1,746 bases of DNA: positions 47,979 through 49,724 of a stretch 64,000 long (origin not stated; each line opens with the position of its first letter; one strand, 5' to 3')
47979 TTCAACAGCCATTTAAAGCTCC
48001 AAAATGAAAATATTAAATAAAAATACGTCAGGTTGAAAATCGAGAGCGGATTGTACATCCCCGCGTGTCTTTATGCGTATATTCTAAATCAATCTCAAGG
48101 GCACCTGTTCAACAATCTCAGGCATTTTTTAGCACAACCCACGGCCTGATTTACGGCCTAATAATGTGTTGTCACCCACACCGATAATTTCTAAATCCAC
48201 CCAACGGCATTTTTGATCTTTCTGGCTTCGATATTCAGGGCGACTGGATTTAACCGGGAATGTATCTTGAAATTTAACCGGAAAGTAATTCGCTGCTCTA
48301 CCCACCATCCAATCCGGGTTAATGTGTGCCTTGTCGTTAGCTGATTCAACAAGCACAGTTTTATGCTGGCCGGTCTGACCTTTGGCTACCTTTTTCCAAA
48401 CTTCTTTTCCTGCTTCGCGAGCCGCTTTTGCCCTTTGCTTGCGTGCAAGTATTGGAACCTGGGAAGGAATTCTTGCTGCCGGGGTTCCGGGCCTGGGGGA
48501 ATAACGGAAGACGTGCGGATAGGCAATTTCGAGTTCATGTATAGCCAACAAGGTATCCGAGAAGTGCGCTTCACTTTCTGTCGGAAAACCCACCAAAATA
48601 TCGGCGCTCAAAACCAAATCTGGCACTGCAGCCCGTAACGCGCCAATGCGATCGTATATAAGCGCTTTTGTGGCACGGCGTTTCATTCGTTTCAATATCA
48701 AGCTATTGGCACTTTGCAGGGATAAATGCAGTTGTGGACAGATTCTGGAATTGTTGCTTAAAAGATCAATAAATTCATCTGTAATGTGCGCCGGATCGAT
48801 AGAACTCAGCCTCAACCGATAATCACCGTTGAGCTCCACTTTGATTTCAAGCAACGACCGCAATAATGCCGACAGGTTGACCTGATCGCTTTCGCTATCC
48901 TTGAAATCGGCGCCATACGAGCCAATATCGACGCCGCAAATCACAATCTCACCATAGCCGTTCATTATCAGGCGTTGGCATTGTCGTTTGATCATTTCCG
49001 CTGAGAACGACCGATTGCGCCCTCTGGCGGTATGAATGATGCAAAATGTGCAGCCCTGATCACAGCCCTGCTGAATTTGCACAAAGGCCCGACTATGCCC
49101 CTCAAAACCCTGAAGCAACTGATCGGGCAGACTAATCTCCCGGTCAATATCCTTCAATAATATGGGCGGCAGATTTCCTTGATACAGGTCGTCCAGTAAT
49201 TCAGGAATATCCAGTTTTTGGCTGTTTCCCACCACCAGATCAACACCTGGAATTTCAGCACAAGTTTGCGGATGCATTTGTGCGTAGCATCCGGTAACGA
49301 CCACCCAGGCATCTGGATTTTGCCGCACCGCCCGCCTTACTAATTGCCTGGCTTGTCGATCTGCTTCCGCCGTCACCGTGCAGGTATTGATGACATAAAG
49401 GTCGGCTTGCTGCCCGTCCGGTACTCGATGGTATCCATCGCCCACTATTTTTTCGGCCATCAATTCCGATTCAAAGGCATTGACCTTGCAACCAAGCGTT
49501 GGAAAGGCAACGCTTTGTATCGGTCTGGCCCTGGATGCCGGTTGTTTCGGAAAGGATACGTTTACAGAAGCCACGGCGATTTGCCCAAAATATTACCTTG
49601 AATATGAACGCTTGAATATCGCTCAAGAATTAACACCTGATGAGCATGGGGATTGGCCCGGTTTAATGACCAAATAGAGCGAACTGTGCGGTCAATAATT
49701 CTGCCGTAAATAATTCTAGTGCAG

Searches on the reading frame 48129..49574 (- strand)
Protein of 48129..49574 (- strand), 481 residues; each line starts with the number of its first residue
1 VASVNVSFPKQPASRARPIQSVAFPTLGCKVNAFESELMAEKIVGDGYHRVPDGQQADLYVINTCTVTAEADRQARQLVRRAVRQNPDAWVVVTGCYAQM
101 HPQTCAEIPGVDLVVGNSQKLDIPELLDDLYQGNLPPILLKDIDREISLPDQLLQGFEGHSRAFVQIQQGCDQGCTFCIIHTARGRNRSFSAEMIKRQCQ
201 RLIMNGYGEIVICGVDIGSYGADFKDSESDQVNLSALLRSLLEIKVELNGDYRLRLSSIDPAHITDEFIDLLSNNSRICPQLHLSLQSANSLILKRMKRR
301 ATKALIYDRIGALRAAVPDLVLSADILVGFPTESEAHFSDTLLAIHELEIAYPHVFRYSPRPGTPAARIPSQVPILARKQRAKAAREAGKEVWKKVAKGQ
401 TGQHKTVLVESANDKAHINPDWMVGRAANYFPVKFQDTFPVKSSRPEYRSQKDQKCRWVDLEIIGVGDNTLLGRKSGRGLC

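Call 61: search_protein_families(library=pfam, proteins=[window:48129-49574:-], max_evalue=0.00001)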
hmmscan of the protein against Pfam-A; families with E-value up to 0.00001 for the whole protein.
window:48129-49574:- (481 aa): 2 families
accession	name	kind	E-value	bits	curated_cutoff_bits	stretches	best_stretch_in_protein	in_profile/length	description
PF00919.26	UPF0004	-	4.5e-26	91.2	27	1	22-116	2-98/98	Uncharacterized protein family UPF0004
PF04055.27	Radical_SAM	-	3.9e-20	73.1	29.5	1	166-342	2-163/166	Radical SAM superfamily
